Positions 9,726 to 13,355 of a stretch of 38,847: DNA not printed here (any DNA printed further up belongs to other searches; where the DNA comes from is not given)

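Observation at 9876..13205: Opp/Dpp family-5 binding protein fused in frame to its OppB-like permease, with an extra topology-fixing TM helix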

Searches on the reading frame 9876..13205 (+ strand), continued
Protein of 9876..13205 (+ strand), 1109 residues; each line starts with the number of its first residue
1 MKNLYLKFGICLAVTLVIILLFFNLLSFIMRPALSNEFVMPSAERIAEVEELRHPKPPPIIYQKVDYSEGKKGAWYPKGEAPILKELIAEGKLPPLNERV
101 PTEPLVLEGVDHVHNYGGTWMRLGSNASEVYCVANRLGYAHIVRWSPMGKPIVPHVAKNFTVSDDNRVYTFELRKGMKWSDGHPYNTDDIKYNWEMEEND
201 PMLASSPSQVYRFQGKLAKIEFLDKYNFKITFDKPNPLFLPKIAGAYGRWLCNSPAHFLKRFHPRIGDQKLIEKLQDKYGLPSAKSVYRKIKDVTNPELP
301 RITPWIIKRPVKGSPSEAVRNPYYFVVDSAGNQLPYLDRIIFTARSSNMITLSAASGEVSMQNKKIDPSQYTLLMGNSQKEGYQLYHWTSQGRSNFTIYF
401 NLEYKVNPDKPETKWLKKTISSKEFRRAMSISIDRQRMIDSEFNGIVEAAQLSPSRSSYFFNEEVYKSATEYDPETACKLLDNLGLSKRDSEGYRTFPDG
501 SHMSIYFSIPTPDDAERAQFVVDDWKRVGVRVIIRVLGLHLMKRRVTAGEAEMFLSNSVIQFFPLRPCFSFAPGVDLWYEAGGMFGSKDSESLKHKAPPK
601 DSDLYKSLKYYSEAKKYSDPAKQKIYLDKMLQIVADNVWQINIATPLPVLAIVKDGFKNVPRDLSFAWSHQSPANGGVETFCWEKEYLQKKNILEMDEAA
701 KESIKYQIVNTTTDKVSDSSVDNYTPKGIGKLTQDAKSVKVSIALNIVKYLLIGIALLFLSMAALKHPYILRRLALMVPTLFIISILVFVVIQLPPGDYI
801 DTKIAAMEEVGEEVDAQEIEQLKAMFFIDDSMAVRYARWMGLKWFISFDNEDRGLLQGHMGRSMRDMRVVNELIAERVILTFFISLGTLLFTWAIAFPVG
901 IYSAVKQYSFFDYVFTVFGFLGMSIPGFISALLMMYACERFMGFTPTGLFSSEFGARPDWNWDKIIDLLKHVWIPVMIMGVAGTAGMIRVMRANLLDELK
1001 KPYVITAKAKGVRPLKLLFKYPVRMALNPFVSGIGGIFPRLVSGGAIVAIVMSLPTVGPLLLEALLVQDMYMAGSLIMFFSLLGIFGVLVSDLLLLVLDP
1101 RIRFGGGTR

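Call 58: predict_structure(alignment_id=A2)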
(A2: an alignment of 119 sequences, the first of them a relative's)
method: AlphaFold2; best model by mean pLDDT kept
length: 1109 residues; sequences in the alignment: 119
mean_pLDDT: 84.6   pTM: 0.83
mean pLDDT of the five models: 84.6, 84.2, 82.7, 82.2, 81.7
residues with pLDDT >= 90: 559; 70-90: 401; 50-70: 96; < 50: 53
segments of 3 or more residues with pLDDT < 50: 714-741, 1034-1052, 1106-1109
pLDDT, mean of each block of 10 residues (from residue 1): 83 96 89 63 80 67 95 97 97 97 96 94 88 91 93 96 97 97 97 97 91 94 98 95 92 96 97 88 90 91 87 77 98 97 87 93 93 92 93 89 95 96 98 97 91 87 94 98 97 97 96 91 98 91 90 83 69 93 92 90 95 91 94 94 93 97 91 95 94 80 90 47 40 39 63 75 75 77 80 68 76 73 88 89 90 86 83 76 77 81 82 84 79 84 79 80 87 81 77 75 80 72 55 44 38 63 82 83 67 63 50
secondary structure, 60 per line:
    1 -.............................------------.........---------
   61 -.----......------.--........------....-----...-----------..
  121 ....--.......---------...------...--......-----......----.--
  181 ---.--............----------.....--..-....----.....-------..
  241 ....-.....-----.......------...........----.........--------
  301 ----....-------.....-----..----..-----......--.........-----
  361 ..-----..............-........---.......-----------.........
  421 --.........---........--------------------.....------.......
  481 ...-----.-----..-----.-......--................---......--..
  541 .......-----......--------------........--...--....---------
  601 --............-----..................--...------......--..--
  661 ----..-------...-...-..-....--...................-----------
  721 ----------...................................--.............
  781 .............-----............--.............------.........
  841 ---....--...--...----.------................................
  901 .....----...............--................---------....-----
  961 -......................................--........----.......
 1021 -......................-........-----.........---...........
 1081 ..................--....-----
elements in order (helices of 4 or more, strands of 3 or more residues): H2-30 H43-51 H67-72 H82-89 H96-99 E105-107 E119-124 H127-133 E143-145 E152-154 E157-162 E168-173 H187-198 E219-222 E227-231 H239-244 H246-250 H256-262 H269-279 H284-292 E305-308 E316-320 E339-344 H347-355 H368-381 E383-390 E394-400 H412-420 H423-431 H435-442 H463-467 H474-483 E504-509 H512-527 E531-536 H539-547 E553-558 H573-580 H588-591 H603-614 H620-637 E640-642 E649-654 H685-688 H691-709 H731-765 H768-793 H799-810 H813-825 H832-840 H844-847 H870-905 H910-924 H927-942 H952-955 H962-999 H1002-1009 H1014-1020 H1022-1043 H1045-1052 H1058-1066 H1070-1098 H1101-1104

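Call 61: search_protein_families(library=pfam, alignment_id=A3, max_evalue=0.00001)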
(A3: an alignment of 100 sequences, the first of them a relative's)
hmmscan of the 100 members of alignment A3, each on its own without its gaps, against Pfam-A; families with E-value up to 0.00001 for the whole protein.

A. member 1, L001:6109-7581:+ (490 aa): 3 families
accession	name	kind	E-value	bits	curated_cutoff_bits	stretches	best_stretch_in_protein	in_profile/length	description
PF02610.21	AraA_N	-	3.8e-84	281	24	1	8-172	2-166/168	L-arabinose isomerase N-terminal domain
PF24856.1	AraA_central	-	1.4e-68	230.5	24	1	177-324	1-148/148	L-arabinose isomerase central domain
PF11762.14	Arabinose_Iso_C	-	2.1e-67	225.8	25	1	328-470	1-143/144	L-arabinose isomerase C-terminal domain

B. families by the number of members that match (of 100 scanned): 127 families (the first 25 are shown)
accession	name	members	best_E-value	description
PF05193.26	Peptidase_M16_C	4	6.5e-69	Peptidase M16 inactive domain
PF00675.25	Peptidase_M16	4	1.5e-47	Insulinase (Peptidase family M16)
PF13377.12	Peripla_BP_3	4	5.5e-31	Periplasmic binding protein-like domain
PF05721.19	PhyH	4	1.6e-30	Phytanoyl-CoA dioxygenase (PhyH)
PF01261.30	AP_endonuc_2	4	3.8e-23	Xylose isomerase-like TIM barrel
PF01120.23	Alpha_L_fucos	3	3.4e-84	Alpha-L-fucosidase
PF12833.13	HTH_18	3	8.9e-24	Helix-turn-helix domain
PF01408.29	GFO_IDH_MocA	3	5.8e-19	Oxidoreductase family, NAD-binding Rossmann fold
PF00165.29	HTH_AraC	3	3e-14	Bacterial regulatory helix-turn-helix proteins, AraC family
PF04616.20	Glyco_hydro_43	2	7e-94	Glycosyl hydrolases family 43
PF13378.12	MR_MLE_C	2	2.8e-49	Enolase C-terminal domain-like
PF00884.28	Sulfatase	2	2.9e-48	Sulfatase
PF02894.22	GFO_IDH_MocA_C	2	7.7e-25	Oxidoreductase family, C-terminal alpha/beta domain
PF02746.21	MR_MLE_N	2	1.1e-18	Mandelate racemase / muconate lactonizing enzyme, N-terminal domain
PF13649.12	Methyltransf_25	2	3.4e-18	Methyltransferase domain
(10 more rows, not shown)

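Call 62: fold_search(model_id=the predicted structure, library=pdb)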
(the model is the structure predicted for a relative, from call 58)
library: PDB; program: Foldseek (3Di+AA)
matches with E <= 10: 403; with E <= 0.001: 180
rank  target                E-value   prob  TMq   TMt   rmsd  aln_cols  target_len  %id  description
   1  5ipw                  6.3e-42  1.00  0.42  0.68   6.7       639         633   31  oligopeptide-binding protein OppA (released 2017-03-15)
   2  7ver                  1.2e-40  1.00  0.43  0.72   6.1       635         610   26  Crystal structure of bacterial chemotaxis-dependent pectin-binding protein SPH1118 in a full open conformation (released 2022-08-17)
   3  7veu                  2.2e-40  1.00  0.50  0.89   2.9       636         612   25  Crystal structure of bacterial chemotaxis-dependent pectin-binding protein SPH1118 in complex with galacturonic acid (released 2022-08-17)
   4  7veq                  2.9e-40  1.00  0.48  0.84   4.0       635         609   26  Crystal structure of bacterial chemotaxis-dependent pectin-binding protein SPH1118 in an open conformation (released 2022-08-17)
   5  6epy_A                4.6e-29  1.00  0.43  0.69   6.2       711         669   20  Structure of the PBP MelB (Atu4661) in complex with raffinose from A.fabrum C58 (released 2018-04-11)
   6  6eq8_B                7.3e-29  1.00  0.44  0.70   7.9       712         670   20  Structure of the periplasmic binding protein (PBP) MelB (Atu4661) in complex with galactinol from agrobacterium fabrum (released 2018-04-18)
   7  6epy_D                9.1e-29  1.00  0.44  0.71   6.0       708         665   20  Structure of the PBP MelB (Atu4661) in complex with raffinose from A.fabrum C58 (released 2018-04-11)
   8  6epz_A                9.1e-29  1.00  0.44  0.70   6.3       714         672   20  Structure of the periplasmic binding protein MelB (Atu4661) in complex with melibiose from Agrobacterium fabrum C58 (released 2018-04-11)
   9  6epz_C                1.4e-28  1.00  0.44  0.71   7.5       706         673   20  Structure of the periplasmic binding protein MelB (Atu4661) in complex with melibiose from Agrobacterium fabrum C58 (released 2018-04-11)
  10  6epz_B                1.5e-28  1.00  0.45  0.71   5.9       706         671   21  Structure of the periplasmic binding protein MelB (Atu4661) in complex with melibiose from Agrobacterium fabrum C58 (released 2018-04-11)
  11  7ebi_A                7.5e-21  1.00  0.39  0.75   5.3       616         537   16  Chitin-specific solute binding protein from Vibrio harveyi co-crystalized with chitotetraose. (released 2021-09-08)
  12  5yqw_A                8.2e-21  1.00  0.39  0.77   5.4       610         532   16  Structure and function of a novel periplasmic chitooligosaccharide-binding protein from marine Vibrio bacteria (released 2018-02-21)
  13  6lzq_A                1.2e-20  1.00  0.39  0.76   5.4       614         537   16  Chitin-specific solute binding protein from Vibrio harveyi in complex with chitotriose. (released 2021-02-24)
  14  6ofq_A                1.4e-20  1.00  0.37  0.76   5.4       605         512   16  ABC transporter-associated periplasmic binding protein DppA from Helicobacter pylori in complex with peptide STSA (released 2019-08-21)
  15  2d5w_A                2.4e-20  1.00  0.37  0.64   7.1       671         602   13  The crystal structure of oligopeptide binding protein from Thermus thermophilus HB8 complexed with pentapeptide (released 2006-10-17)
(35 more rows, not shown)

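Call 80: list_cluster_members(proteins=[P0011, P0038, P0066, P0042, P0031])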
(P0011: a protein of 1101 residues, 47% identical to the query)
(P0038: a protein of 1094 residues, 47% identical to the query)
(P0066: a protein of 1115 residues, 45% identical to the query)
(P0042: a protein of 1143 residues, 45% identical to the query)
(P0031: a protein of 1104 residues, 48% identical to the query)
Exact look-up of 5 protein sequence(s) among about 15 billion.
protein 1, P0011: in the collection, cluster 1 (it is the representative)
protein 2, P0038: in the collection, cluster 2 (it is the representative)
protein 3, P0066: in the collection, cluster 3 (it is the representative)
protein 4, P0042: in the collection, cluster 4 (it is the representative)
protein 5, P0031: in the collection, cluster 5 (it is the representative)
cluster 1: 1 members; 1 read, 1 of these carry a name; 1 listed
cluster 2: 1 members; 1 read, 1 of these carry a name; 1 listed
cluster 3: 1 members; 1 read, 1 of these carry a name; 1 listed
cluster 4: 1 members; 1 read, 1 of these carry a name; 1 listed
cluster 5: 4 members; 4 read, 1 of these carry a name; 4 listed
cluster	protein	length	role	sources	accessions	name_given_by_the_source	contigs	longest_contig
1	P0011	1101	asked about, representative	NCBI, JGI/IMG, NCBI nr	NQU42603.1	ABC transporter permease subunit [bacterium]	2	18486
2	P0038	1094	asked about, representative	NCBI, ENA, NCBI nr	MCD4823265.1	MAG: ABC transporter permease subunit [Phycisphaerae bacterium] | ABC transporter permease subunit [Phycisphaerae bacterium]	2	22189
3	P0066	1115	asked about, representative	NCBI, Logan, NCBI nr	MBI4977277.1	MAG: ABC transporter permease subunit [Spirochaetes bacterium] | ABC transporter permease subunit [Spirochaetota bacterium]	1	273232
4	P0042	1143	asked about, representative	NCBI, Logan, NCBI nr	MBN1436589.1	MAG: ABC transporter permease subunit [Sedimentisphaerales bacterium] | ABC transporter permease subunit [Sedimentisphaerales bacterium]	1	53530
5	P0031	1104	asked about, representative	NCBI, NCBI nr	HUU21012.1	MAG TPA: ABC transporter substrate-binding protein [Phycisphaerae bacterium] | ABC transporter substrate-binding protein [Phycisphaerae bacterium]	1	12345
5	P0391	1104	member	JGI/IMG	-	-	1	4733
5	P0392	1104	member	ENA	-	-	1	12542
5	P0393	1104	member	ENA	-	-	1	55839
